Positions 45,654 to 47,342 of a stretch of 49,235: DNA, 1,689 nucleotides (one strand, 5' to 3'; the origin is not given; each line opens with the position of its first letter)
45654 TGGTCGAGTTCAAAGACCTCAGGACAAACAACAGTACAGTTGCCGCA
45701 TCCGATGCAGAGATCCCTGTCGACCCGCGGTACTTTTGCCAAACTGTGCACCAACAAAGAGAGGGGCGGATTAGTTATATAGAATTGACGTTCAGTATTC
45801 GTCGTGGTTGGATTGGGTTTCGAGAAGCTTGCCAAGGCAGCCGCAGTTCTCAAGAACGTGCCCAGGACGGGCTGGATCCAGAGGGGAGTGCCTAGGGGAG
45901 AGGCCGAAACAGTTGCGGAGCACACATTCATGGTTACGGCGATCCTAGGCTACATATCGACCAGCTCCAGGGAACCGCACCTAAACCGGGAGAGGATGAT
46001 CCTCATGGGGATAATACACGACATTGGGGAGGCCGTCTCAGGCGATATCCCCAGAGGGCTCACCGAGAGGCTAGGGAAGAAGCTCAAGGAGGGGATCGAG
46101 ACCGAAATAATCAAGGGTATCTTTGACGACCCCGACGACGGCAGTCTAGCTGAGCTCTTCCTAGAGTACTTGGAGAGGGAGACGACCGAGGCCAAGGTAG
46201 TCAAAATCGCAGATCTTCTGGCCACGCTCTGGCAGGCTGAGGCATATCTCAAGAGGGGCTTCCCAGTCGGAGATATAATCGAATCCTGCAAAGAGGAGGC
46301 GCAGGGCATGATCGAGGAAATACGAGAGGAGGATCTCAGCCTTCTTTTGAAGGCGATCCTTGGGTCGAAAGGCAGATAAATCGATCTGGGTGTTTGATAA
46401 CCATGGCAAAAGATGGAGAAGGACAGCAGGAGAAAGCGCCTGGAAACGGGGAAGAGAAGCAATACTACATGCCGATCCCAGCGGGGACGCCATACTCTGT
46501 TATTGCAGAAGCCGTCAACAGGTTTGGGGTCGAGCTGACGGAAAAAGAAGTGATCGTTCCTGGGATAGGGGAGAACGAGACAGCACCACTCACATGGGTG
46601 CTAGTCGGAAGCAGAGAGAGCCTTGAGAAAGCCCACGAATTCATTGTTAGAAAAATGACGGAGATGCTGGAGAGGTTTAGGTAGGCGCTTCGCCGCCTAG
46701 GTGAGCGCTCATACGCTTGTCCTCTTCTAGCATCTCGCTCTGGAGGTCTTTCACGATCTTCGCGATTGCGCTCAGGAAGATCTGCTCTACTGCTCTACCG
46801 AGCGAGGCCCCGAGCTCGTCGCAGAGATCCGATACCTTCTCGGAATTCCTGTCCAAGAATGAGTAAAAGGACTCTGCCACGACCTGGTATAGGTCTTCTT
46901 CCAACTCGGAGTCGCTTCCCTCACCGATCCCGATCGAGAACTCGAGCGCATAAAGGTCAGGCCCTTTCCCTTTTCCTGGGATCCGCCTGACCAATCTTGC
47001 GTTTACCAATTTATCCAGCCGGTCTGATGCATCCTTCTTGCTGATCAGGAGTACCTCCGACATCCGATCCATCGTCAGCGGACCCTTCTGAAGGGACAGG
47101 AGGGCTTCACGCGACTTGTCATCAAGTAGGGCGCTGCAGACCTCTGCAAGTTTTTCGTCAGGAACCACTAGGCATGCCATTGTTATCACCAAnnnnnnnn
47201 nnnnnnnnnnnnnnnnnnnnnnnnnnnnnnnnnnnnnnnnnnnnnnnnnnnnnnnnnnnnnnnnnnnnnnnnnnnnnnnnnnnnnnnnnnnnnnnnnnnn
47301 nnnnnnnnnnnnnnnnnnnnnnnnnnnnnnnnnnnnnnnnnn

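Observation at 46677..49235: MCR-accessory gene cluster (mcrD-like, mcrC, mmp5, wHTH; divergent mmp3) with no mcrABG in the 47 kb to its left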

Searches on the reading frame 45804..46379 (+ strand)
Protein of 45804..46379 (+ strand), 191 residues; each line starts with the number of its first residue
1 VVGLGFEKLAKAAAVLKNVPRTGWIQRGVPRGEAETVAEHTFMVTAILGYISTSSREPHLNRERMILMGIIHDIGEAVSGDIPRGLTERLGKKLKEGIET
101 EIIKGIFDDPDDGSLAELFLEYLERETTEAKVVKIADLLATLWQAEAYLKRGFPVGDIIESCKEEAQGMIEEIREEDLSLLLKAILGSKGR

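Call 5: search_protein_families(library=ncbifam, proteins=[window:45804-46379:+], max_evalue=0.01)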
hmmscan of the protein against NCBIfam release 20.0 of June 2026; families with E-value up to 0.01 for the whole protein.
window:45804-46379:+ (191 aa): 2 families
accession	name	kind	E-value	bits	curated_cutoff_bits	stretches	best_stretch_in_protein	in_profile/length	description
NF003009.0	PRK03826.1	equivalog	1.6e-05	24.7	122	1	33-151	26-151/197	5'-deoxynucleotidase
TIGR00277.1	HDIG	domain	0.0055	16.5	27.6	0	34-79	2-44/84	HDIG domain-containing metalloprotein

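Call 6: search_protein_families(library=pfam, proteins=[window:45804-46379:+], max_evalue=0.01)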
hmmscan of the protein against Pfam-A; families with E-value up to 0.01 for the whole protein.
window:45804-46379:+ (191 aa): 3 families
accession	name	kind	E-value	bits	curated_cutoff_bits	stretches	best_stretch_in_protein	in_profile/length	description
PF13023.12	HD_3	-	7.4e-22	78.4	22.5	1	15-150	3-136/165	HD domain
PF12917.13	YfbR-like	-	7e-10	39.3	25.9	1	33-153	22-149/182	5'-deoxynucleotidase YfbR-like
PF01966.28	HD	-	1e-09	39.2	22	1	37-141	1-115/116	HD domain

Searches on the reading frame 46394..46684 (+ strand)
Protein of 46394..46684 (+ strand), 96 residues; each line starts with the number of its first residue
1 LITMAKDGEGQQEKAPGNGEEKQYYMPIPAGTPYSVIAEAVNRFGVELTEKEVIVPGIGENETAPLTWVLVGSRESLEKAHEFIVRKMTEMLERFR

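Call 5: search_protein_families(library=ncbifam, proteins=[window:46394-46684:+], max_evalue=0.01)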
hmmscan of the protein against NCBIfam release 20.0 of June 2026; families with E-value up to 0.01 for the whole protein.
window:46394-46684:+ (96 aa): 0 families

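Call 6: search_protein_families(library=pfam, proteins=[window:46394-46684:+], max_evalue=0.01)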
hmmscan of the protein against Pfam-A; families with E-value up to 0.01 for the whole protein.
window:46394-46684:+ (96 aa): 0 families

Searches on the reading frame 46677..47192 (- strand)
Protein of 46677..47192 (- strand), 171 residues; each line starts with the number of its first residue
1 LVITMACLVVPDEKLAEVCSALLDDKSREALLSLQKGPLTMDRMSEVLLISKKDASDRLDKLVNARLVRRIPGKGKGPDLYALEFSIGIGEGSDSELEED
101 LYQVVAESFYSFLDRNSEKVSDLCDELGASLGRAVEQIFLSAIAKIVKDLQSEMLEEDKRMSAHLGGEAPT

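Call 5: search_protein_families(library=ncbifam, proteins=[window:46677-47192:-], max_evalue=0.01)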
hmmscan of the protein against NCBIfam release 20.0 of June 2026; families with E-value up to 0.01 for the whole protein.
window:46677-47192:- (171 aa): 1 family
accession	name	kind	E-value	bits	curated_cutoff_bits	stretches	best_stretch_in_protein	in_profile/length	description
NF033788.1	HTH_metalloreg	subfamily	8.8e-05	22.2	55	1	16-70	2-57/77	metalloregulator ArsR/SmtB family transcription factor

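Call 6: search_protein_families(library=pfam, proteins=[window:46677-47192:-], max_evalue=0.01)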
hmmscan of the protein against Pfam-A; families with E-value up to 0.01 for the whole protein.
window:46677-47192:- (171 aa): 3 families
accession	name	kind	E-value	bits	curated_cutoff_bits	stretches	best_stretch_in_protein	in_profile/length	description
PF01022.26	HTH_5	-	1.6e-05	25.1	22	0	28-69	5-46/47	Bacterial regulatory protein, arsR family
PF12802.13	MarR_2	-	9.9e-05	22.9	27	1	31-73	11-55/61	MarR family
PF01978.25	TrmB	-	0.0026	18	25.6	1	32-81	18-62/68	Sugar-specific transcriptional regulator TrmB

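Call 64: search_solved_structures(query=window:46677-47180:-, max_evalue=1)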
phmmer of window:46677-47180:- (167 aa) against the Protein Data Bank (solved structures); distinct sequences matched with E-value up to 1: 2.
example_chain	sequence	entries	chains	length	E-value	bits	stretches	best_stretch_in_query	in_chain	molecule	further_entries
1ku9_A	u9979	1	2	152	0.12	15.8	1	25-104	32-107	hypothetical protein MJ223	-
2d1h_A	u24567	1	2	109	0.6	13.6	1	26-80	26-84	109aa long hypothetical transcriptional regulator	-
